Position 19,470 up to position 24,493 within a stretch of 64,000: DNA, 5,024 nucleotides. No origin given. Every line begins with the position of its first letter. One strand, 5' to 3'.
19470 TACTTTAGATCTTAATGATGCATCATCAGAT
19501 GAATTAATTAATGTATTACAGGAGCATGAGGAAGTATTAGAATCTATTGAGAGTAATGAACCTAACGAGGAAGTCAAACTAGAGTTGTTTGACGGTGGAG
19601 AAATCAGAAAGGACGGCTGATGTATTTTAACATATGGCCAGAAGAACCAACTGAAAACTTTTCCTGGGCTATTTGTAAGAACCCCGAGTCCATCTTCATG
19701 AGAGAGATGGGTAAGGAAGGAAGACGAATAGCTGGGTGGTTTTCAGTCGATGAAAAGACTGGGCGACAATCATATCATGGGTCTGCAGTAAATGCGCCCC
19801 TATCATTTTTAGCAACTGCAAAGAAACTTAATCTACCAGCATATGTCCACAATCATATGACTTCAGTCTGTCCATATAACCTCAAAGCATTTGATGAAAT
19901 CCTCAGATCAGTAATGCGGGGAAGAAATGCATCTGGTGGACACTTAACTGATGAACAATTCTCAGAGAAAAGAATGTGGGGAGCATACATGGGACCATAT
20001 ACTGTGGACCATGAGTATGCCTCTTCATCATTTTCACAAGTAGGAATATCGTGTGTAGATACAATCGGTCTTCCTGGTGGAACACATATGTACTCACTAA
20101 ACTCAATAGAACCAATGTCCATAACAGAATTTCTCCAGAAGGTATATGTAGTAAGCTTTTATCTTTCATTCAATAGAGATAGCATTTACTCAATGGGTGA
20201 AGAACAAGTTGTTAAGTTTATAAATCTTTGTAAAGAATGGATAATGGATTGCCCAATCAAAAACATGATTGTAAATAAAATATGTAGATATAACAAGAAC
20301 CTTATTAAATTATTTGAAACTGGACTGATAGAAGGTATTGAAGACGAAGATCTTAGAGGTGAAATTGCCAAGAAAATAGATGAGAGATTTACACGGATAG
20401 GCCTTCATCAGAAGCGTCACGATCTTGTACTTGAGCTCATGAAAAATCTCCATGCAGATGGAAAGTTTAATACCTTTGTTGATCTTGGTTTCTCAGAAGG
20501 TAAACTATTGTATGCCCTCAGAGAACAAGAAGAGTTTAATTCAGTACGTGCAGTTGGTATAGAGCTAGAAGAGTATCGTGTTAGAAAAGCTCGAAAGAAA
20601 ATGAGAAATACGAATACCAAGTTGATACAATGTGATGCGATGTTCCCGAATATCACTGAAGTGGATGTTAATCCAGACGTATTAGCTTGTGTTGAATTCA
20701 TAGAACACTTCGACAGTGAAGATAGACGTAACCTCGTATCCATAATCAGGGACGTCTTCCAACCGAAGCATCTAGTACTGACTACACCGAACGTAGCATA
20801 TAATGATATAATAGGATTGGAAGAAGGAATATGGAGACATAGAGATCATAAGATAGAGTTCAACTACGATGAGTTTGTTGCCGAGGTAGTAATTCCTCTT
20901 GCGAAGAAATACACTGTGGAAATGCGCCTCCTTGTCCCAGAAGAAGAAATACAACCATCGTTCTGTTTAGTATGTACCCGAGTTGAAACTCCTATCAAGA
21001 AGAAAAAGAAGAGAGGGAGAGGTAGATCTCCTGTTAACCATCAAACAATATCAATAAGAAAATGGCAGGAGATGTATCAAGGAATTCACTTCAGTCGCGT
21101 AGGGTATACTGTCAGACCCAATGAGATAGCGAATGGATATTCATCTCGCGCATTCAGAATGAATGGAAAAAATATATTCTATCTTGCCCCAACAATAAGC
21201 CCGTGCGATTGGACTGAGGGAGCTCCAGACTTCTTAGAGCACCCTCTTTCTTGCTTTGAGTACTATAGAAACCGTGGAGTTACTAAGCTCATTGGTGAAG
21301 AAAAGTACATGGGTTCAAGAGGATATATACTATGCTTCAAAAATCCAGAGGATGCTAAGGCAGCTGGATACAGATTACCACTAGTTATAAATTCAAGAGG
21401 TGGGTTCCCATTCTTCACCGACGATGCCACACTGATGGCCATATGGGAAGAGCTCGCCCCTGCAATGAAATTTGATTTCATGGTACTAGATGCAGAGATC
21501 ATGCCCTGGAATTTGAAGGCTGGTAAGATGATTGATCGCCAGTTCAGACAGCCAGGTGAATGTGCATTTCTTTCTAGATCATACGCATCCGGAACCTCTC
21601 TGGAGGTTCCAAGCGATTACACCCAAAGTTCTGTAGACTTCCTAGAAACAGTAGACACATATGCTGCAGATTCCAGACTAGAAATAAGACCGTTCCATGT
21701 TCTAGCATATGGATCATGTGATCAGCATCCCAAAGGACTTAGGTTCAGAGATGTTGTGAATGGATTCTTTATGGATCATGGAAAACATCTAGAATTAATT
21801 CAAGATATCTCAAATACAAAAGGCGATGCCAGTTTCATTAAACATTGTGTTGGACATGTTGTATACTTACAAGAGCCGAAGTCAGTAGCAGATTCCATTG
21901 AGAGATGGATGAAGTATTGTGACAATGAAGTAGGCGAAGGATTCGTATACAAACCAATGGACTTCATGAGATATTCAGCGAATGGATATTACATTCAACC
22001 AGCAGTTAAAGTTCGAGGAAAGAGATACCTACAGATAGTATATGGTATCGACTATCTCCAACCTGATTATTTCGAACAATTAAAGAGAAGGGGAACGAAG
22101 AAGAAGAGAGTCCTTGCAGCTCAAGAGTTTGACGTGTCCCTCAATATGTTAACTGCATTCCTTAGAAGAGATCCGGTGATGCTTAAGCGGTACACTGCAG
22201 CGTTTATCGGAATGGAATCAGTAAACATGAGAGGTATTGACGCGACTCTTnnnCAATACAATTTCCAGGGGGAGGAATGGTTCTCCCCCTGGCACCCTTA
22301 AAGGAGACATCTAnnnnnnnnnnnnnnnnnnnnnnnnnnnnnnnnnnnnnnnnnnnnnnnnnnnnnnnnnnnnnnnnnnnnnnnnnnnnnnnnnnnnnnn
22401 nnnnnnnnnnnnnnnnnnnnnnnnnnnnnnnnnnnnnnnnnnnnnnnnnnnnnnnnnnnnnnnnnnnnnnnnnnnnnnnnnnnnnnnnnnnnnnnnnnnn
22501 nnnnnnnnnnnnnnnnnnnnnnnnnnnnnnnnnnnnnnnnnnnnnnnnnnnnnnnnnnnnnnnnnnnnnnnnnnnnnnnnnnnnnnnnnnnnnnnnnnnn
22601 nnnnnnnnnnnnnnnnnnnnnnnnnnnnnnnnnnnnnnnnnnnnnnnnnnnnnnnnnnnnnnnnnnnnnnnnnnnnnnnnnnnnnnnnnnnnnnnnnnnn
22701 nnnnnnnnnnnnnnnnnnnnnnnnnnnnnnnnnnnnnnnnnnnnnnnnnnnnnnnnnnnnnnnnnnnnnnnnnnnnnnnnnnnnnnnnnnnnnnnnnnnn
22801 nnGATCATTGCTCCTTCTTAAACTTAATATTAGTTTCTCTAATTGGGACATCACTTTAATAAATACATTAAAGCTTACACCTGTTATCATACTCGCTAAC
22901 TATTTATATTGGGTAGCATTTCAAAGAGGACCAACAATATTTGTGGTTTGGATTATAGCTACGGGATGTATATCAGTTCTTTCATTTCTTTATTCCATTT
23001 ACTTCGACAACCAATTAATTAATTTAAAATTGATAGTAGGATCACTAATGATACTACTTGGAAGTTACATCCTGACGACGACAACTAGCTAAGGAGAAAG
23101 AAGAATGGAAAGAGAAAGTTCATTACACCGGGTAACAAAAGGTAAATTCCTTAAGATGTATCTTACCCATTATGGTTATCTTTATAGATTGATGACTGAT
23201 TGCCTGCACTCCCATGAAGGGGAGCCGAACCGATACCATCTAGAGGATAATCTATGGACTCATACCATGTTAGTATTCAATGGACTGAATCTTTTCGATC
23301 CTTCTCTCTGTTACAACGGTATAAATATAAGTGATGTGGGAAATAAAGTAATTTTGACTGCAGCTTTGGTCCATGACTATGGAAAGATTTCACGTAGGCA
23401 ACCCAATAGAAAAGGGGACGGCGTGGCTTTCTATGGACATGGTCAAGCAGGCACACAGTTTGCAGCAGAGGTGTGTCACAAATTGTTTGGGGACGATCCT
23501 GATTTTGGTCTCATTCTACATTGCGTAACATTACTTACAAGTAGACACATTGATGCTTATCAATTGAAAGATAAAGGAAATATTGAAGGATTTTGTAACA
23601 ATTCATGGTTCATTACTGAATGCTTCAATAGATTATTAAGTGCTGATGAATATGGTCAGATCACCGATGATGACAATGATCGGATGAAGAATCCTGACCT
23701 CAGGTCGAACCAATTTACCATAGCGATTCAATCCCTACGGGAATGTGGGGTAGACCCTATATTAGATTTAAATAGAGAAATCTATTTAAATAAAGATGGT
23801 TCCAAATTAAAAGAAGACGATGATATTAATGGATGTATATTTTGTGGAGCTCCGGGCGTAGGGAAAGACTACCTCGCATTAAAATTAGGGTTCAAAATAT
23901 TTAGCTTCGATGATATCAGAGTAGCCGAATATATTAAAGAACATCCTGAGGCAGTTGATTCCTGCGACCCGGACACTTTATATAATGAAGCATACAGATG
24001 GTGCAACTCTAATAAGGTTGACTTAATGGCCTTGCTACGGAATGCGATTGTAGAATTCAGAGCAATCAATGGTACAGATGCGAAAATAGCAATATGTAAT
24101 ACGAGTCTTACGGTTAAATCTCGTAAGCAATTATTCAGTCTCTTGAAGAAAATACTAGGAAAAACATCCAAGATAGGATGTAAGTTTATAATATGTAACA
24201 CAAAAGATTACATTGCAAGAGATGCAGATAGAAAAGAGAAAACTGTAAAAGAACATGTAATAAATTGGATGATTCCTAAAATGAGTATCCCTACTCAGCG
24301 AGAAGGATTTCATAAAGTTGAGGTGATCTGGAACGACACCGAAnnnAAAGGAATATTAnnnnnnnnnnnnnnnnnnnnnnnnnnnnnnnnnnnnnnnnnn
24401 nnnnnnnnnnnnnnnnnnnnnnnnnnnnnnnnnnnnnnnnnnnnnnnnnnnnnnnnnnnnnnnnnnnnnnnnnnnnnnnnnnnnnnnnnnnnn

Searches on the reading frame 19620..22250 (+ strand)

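Call 22: search_protein_families(library=pfam, proteins=[window:19620-22250:+], max_evalue=0.001)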
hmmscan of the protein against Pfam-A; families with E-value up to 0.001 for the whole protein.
window:19620-22250:+ (877 aa): 2 families
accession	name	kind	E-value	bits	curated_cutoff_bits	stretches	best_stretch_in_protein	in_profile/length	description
PF16542.10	PNKP_ligase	-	5.8e-59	200.7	28.2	1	512-854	9-361/377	PNKP adenylyltransferase domain, ligase domain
PF13649.12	Methyltransf_25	-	4.4e-06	27.7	27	1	287-382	2-95/97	Methyltransferase domain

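Call 23: search_protein_families(library=phrogs, proteins=[window:19620-22250:+], max_evalue=0.00001)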
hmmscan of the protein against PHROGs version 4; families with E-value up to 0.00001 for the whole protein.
window:19620-22250:+ (877 aa): 1 family
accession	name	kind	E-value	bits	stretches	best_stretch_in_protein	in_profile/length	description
phrog_4752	-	other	1.5e-07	32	1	260-383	31-153/241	tRNA methyltransferase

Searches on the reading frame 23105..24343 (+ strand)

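Call 22: search_protein_families(library=pfam, proteins=[window:23105-24343:+], max_evalue=0.001)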
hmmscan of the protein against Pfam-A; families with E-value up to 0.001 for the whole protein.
window:23105-24343:+ (413 aa): 0 families

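Call 23: search_protein_families(library=phrogs, proteins=[window:23105-24343:+], max_evalue=0.00001)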
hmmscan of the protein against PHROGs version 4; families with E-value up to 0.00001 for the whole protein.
window:23105-24343:+ (413 aa): 1 family
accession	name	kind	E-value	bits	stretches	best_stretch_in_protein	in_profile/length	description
phrog_6931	-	unknown function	1.5e-27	97.8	1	30-409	16-340/343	-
